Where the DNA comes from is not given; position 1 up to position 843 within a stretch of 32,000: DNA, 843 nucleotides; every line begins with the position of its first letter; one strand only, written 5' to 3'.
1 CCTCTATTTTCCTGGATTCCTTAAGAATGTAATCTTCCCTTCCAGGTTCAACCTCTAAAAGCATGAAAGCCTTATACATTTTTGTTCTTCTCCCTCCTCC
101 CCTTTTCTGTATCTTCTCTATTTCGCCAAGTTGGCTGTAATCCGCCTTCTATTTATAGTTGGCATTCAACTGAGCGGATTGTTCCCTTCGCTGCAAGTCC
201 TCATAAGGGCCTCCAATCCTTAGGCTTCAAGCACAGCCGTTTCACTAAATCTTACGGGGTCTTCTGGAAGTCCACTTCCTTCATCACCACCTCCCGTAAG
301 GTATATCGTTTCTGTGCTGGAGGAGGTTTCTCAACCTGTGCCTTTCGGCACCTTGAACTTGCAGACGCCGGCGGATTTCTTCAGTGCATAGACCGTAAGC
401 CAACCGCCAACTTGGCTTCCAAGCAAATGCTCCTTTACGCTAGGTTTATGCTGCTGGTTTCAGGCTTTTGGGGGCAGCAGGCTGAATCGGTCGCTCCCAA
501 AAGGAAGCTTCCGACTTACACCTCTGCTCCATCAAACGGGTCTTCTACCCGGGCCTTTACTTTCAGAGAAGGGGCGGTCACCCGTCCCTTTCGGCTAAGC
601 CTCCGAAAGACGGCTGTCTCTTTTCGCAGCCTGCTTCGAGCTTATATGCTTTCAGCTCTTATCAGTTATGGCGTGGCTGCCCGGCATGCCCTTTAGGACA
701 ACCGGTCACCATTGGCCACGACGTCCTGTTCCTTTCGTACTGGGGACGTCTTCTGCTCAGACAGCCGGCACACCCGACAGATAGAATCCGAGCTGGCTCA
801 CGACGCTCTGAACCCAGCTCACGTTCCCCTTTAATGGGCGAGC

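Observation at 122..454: RNase P RNA apparently fused to the 3' end of the rRNA operon (16S-23S-RNase P RNA)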

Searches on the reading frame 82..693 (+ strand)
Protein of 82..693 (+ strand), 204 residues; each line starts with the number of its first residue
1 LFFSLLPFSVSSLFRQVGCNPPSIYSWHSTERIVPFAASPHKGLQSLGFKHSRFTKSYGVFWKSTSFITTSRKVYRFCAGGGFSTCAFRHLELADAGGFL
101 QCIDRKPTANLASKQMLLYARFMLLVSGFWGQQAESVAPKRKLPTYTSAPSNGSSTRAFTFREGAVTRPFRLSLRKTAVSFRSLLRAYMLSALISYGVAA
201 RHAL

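Call 40: find_homologous_proteins(query=window:82-693:+, max_evalue=0.001)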
Query window:82-693:+ (204 aa): 1 proteins with E <= 0.001 among 106 candidates.
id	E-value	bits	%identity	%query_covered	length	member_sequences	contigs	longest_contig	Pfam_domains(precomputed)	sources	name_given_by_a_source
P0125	1.5e-130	451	100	100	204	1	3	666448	-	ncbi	-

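Call 41: find_encoding_contigs(protein=P0125, flank=10000, max_places=6)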
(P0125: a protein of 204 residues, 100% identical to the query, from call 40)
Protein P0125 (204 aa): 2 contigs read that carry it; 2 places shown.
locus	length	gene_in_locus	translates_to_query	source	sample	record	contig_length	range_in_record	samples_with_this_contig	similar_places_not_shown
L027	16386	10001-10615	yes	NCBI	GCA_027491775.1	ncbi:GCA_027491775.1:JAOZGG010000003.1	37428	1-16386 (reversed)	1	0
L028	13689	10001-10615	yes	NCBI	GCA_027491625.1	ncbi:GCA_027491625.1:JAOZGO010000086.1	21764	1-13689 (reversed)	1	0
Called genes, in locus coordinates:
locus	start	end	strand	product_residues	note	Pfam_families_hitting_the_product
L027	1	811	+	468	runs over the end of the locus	PF10559:Plug_translocon, PF00344:SecY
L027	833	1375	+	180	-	PF01956:EMC3_TMCO1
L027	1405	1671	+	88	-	PF01199:Ribosomal_L34e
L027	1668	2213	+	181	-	PF01121:CoaE (faint), PF02224:Cytidylate_kin, PF13189:Cytidylate_kin2, PF13238:AAA_18, PF13671:AAA_33 (faint), PF13207:AAA_17, PF02224:Cytidylate_kin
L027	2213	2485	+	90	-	-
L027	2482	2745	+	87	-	-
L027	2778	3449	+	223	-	PF01509:TruB_N, PF21238:Pus10_C, PF16198:TruB_C_2, PF01472:PUA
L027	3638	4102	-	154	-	-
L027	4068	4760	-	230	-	PF04012:PspA_IM30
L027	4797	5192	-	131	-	PF00411:Ribosomal_S11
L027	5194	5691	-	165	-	PF00163:Ribosomal_S4 (weak), PF01479:S4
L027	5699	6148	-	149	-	PF00416:Ribosomal_S13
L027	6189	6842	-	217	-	PF01351:RNase_HII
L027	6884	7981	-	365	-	PF01513:NAD_kinase, PF00781:DAGK_cat (weak), PF20143:NAD_kinase_C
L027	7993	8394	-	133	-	-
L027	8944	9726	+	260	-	PF09754:PAC2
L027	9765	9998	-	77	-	PF01037:AsnC_trans_reg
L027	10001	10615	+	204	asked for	-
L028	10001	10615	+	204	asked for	-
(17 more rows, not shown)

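Call 50: find_homologous_proteins(query=L027:8944-9726:+, max_evalue=1e-10)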
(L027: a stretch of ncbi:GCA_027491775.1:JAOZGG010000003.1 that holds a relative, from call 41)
Query L027:8944-9726:+ (260 aa): 188 proteins with E <= 1e-10 among 1581 candidates; the best 120 are listed.
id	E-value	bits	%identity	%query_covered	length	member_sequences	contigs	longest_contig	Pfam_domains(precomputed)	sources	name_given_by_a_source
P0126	1.6e-168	577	100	100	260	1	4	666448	PF09754.16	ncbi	-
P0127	3.2e-85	304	53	99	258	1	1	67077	PF09754.16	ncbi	-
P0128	9.7e-78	279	53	98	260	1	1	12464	PF09754.16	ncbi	-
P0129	9.3e-34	135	33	93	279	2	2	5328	PF09754.16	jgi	jgi:uncharacterized protein (TIGR00162 family)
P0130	3.0e-32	130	33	93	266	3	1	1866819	PF09754.16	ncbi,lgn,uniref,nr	ncbi:proteasome assembly chaperone family protein [Thermococcus celer]|uniref:Proteasome assembly ch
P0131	6.0e-32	129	34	93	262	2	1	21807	PF09754.16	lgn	-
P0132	3.4e-31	127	33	93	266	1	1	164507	PF09754.16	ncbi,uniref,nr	ncbi:proteasome assembly chaperone family protein [Thermococcus sp. 21S7]|uniref:proteasome assembly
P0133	1.1e-29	122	35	95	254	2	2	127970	PF09754.16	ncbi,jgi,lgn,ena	-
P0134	1.3e-29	122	32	94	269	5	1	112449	PF09754.16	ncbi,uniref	ncbi:proteasome assembly chaperone family protein [Thermococcus sp. JCM 11816]|uniref:proteasome ass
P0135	3.3e-28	117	35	91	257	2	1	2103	PF09754.16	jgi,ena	-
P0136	9.7e-28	115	34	89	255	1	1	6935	PF09754.16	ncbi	-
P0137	1.7e-27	115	30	91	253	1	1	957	PF09754.16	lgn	-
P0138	2.1e-27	114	32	88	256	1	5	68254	PF09754.16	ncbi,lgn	ncbi:MAG: proteasome assembly chaperone family protein [Candidatus Anstonellales archaeon]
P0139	2.2e-27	114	33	89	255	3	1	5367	PF09754.16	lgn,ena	-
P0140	9.1e-27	112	31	93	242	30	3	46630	PF09754.16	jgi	-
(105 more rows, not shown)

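Call 51: find_encoding_contigs(protein=P0127, flank=10000, max_places=3)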
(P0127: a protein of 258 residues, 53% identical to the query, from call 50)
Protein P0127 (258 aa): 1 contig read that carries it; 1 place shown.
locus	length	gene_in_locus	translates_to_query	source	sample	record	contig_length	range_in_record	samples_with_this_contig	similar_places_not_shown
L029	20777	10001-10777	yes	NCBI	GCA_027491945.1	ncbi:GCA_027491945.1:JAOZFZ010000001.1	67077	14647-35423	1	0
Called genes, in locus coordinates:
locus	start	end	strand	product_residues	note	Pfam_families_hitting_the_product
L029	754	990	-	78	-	PF00583:Acetyltransf_1, PF08445:FR47 (weak), PF13508:Acetyltransf_7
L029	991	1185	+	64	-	-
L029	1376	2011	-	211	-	-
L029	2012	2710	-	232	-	PF00696:AA_kinase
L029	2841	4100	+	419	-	PF03463:eRF1_1, PF18854:baeRF_family10, PF03464:eRF1_2, PF18859:acVLRF1, PF03465:eRF1_3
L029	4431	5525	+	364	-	PF04007:DUF354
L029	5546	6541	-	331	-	PF01408:GFO_IDH_MocA, PF22725:GFO_IDH_MocA_C3, PF02894:GFO_IDH_MocA_C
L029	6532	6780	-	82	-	-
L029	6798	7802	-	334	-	PF00953:Glycos_transf_4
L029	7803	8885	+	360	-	PF00953:Glycos_transf_4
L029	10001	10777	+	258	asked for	PF09754:PAC2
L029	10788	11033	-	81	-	PF01037:AsnC_trans_reg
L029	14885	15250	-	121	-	-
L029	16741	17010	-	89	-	PF03685:UPF0147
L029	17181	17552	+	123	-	PF06677:Auto_anti-p27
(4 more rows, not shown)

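Call 52: find_encoding_contigs(protein=P0128, flank=10000, max_places=3)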
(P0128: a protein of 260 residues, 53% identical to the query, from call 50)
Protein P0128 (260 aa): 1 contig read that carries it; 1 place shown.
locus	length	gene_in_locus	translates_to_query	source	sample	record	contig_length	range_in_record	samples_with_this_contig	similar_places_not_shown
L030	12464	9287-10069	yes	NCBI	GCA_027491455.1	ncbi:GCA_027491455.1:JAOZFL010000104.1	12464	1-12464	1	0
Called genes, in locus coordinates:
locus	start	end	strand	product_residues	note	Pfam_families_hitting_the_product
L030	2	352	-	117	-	?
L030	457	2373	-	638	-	PF00270:DEAD (faint), PF04851:ResIII (faint), PF06733:DEAD_2, PF13307:Helicase_C_2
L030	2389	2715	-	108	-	-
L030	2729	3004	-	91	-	-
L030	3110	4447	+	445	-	PF01977:UbiD, PF20696:UbiD_C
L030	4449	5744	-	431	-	PF01966:HD, PF19276:HD_assoc_2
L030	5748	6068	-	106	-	-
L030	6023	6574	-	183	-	-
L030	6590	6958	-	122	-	PF06677:Auto_anti-p27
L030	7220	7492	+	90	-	PF03685:UPF0147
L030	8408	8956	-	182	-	PF13420:Acetyltransf_4, PF13527:Acetyltransf_9, PF13673:Acetyltransf_10, PF00583:Acetyltransf_1, PF13508:Acetyltransf_7, PF08445:FR47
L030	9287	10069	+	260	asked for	PF09754:PAC2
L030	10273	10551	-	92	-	PF01037:AsnC_trans_reg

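Call 72: find_encoding_contigs(protein=P0133, flank=8000, max_places=2)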
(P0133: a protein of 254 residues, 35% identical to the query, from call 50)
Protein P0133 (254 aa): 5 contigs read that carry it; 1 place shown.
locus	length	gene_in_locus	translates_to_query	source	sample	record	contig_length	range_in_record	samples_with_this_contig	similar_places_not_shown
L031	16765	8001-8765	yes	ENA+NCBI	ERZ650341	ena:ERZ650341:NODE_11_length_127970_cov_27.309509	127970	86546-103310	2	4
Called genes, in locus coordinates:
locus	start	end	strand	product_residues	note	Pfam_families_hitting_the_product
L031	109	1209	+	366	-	PF02812:ELFV_dehydrog_N, PF00208:ELFV_dehydrog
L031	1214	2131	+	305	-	PF00890:FAD_binding_2 (faint), PF01266:DAO (faint), PF01946:Thi4 (faint), PF03486:HI0933_like (faint), PF07992:Pyr_redox_2, PF12831:FAD_oxidored (faint), PF13738:Pyr_redox_3, PF00070:Pyr_redox, +1 more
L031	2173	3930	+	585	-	PF00999:Na_H_Exchanger, PF02254:TrkA_N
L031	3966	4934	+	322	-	PF04104:DNA_primase_lrg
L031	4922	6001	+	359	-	PF01896:DNA_primase_S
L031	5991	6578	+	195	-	PF22090:Gins51_C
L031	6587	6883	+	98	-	PF00935:Ribosomal_L44 (weak)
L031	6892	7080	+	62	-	PF01667:Ribosomal_S27e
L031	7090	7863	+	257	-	PF00575:S1 (weak), PF07541:EIF_2_alpha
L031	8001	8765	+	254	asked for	PF09754:PAC2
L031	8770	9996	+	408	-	PF27218:MJ0043_C (weak)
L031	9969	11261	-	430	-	PF00152:tRNA-synt_2 (faint), PF01409:tRNA-synt_2d (weak), PF13393:tRNA-synt_His, PF00587:tRNA-synt_2b, PF03129:HGTP_anticodon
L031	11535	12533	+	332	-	PF13353:Fer4_12 (faint), PF04055:Radical_SAM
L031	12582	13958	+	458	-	PF02127:Peptidase_M18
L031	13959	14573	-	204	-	-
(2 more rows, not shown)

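Call 73: find_encoding_contigs(protein=P0131, flank=8000, max_places=2)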
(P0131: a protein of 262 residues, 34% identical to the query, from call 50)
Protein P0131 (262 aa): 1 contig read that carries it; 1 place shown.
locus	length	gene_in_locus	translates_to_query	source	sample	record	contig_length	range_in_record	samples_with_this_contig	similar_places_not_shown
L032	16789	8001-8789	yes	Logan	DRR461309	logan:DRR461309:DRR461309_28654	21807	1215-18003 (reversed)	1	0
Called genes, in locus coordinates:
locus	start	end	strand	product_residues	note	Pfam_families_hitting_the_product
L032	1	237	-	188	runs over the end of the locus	PF01467:CTP_transf_like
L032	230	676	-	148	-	PF01850:PIN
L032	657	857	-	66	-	-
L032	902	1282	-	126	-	PF05168:HEPN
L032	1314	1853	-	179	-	PF01909:NTP_transf_2, PF18765:Polbeta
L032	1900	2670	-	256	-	PF01887:SAM_HAT_N, PF20257:SAM_HAT_C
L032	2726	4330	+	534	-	PF10633:NPCBM_assoc (faint), PF01841:Transglut_core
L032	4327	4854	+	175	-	PF01994:Trm56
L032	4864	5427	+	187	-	PF01066:CDP-OH_P_transf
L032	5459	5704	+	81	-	PF03956:Lys_export (weak)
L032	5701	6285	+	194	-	PF03956:Lys_export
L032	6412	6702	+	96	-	PF00935:Ribosomal_L44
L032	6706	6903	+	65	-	PF01667:Ribosomal_S27e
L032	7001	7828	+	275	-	PF00575:S1, PF23459:S1_RRP5 (weak), PF07541:EIF_2_alpha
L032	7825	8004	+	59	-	PF04135:Nop10p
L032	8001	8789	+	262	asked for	PF09754:PAC2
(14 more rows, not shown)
